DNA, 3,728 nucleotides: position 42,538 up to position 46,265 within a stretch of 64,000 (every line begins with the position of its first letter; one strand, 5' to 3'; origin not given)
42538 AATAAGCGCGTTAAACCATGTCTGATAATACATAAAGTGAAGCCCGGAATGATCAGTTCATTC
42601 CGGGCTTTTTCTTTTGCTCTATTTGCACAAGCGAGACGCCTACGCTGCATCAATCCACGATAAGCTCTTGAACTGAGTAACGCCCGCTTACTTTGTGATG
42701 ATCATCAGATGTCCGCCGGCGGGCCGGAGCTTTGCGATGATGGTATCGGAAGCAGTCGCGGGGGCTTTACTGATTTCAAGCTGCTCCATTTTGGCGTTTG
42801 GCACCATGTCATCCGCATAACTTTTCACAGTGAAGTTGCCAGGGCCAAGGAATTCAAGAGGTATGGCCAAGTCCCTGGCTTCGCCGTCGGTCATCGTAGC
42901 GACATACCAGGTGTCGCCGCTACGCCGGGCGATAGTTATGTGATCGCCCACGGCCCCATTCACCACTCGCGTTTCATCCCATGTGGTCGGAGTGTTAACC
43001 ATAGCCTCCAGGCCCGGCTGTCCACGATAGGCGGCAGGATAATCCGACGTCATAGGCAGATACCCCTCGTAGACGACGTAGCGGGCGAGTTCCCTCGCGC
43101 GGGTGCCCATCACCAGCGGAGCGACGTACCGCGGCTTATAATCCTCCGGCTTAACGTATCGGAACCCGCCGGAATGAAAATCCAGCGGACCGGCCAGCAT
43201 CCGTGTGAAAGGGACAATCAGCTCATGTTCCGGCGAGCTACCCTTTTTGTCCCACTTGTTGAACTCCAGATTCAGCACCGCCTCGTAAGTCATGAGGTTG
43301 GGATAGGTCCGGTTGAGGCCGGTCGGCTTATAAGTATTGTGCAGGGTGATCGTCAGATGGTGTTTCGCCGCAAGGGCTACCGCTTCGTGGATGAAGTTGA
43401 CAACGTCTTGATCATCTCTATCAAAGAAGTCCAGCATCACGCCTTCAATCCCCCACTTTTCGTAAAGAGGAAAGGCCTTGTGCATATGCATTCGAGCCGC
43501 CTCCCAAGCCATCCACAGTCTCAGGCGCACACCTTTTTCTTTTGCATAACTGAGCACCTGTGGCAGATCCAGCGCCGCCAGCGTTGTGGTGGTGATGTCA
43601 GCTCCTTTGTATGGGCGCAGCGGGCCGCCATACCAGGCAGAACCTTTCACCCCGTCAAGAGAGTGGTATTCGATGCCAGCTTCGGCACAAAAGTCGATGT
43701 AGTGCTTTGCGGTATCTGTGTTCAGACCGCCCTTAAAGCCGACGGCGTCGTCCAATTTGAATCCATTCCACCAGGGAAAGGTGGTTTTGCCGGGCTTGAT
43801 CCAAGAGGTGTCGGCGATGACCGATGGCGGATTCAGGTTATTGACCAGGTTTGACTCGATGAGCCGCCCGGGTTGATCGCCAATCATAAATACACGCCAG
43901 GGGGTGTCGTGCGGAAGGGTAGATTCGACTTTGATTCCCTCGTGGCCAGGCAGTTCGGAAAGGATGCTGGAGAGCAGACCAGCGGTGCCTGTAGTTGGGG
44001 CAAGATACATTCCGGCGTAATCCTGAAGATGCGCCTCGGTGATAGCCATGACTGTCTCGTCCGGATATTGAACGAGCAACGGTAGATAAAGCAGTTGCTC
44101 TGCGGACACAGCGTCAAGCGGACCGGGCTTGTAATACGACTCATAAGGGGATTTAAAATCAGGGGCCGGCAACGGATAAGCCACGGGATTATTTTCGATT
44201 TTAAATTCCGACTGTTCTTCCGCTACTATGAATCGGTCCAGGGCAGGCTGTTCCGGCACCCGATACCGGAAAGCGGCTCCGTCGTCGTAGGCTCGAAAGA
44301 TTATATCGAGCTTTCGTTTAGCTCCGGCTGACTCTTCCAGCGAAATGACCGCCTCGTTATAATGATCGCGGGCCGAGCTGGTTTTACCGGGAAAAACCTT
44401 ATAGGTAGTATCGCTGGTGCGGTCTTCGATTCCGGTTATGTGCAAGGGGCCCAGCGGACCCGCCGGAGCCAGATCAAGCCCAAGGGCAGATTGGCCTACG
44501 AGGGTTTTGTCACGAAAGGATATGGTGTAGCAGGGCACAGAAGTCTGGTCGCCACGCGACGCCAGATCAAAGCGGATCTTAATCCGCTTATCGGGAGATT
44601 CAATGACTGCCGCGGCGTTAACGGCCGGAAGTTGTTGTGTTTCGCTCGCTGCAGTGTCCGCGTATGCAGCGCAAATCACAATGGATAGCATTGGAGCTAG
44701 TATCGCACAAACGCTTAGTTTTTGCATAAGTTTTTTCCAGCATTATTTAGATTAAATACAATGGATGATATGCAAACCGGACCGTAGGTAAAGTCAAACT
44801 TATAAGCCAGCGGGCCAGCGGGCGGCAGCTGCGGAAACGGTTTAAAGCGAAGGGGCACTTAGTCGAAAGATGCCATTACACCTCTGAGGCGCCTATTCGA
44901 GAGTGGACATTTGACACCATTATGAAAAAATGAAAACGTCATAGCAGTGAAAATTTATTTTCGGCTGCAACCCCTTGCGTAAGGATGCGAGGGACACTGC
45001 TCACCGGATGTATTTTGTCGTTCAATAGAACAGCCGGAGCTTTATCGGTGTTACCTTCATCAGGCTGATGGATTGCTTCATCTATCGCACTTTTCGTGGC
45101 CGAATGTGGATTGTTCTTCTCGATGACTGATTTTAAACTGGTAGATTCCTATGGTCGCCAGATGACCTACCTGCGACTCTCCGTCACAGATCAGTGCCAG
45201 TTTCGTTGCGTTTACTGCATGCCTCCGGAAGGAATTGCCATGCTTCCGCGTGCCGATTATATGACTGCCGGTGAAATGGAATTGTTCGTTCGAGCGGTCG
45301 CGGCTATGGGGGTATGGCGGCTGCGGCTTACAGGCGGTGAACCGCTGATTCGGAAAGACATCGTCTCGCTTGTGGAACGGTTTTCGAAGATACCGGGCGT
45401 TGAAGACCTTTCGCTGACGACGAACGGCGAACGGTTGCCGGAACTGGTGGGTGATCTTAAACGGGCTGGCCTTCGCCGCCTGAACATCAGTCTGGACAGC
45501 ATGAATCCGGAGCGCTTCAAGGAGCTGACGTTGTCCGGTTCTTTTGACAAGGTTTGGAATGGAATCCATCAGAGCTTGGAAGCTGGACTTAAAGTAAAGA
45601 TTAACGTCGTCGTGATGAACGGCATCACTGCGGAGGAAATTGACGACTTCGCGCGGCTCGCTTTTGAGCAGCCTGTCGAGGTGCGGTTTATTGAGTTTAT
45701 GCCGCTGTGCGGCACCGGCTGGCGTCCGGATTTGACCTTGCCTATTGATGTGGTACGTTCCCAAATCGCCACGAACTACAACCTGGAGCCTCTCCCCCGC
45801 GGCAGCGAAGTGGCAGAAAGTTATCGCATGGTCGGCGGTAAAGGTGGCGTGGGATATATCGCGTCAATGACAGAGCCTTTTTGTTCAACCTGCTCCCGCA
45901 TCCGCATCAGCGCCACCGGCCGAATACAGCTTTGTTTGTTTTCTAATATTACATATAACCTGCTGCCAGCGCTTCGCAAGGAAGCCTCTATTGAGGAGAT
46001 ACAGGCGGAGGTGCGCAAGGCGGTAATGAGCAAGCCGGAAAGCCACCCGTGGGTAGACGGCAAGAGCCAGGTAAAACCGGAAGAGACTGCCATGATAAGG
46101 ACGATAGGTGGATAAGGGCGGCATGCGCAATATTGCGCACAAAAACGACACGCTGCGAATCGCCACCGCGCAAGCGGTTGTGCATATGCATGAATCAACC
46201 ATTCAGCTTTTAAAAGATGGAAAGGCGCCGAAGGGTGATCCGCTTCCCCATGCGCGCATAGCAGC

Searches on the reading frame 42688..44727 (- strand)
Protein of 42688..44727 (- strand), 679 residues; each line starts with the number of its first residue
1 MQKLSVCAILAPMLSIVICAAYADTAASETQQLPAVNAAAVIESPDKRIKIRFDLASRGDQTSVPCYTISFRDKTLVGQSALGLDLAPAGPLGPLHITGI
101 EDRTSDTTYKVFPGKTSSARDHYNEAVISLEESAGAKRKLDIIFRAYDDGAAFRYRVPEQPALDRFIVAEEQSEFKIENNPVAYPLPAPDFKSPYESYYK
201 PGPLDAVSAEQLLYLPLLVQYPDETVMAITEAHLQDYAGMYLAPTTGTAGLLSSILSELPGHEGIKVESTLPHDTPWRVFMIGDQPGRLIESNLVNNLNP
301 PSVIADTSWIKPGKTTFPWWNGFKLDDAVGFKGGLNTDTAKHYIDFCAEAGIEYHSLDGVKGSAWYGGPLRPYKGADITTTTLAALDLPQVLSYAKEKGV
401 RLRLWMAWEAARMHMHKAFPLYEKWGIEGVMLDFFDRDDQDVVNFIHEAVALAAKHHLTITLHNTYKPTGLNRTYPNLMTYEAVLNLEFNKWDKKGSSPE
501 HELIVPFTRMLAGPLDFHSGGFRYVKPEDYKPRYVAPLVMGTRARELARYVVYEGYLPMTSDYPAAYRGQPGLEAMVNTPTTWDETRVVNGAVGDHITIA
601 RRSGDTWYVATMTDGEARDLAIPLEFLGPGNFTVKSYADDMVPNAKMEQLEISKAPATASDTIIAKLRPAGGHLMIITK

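Call 73: search_protein_families(library=pfam, proteins=[window:42688-44727:-], max_evalue=0.00001)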
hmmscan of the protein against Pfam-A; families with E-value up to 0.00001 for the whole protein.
window:42688-44727:- (679 aa): 3 families
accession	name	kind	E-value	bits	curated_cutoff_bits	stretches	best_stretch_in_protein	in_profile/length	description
PF10566.15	Glyco_hydro_97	-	1e-84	284.6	32.5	1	306-571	1-265/275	Glycoside hydrolase 97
PF14508.12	GH97_N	-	7.6e-57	192.9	25.3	1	42-301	1-229/229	Glycosyl-hydrolase 97 N-terminal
PF14509.12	GH97_C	-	1.8e-24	86.3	25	1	582-677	1-96/97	Glycosyl-hydrolase 97 C-terminal, oligomerisation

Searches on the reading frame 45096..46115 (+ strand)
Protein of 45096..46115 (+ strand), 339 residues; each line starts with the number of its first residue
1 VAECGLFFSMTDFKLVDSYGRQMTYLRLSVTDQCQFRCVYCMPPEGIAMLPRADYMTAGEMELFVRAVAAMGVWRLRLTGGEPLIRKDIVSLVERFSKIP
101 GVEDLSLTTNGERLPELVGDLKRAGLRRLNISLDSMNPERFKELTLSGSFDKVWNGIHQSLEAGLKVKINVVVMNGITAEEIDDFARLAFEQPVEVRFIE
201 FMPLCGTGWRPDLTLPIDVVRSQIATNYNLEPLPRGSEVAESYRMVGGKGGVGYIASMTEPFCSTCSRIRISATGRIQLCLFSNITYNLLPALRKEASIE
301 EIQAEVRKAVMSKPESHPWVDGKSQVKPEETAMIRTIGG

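Call 73: search_protein_families(library=pfam, proteins=[window:45096-46115:+], max_evalue=0.00001)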
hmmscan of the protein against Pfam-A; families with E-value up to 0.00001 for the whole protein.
window:45096-46115:+ (339 aa): 2 families
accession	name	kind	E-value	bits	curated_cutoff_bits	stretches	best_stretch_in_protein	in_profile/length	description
PF04055.27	Radical_SAM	-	2.3e-33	116.2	29.5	1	29-189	2-166/166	Radical SAM superfamily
PF06463.18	Mob_synth_C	-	1.3e-29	103.2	37.4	1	194-317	1-126/128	Molybdenum Cofactor Synthesis C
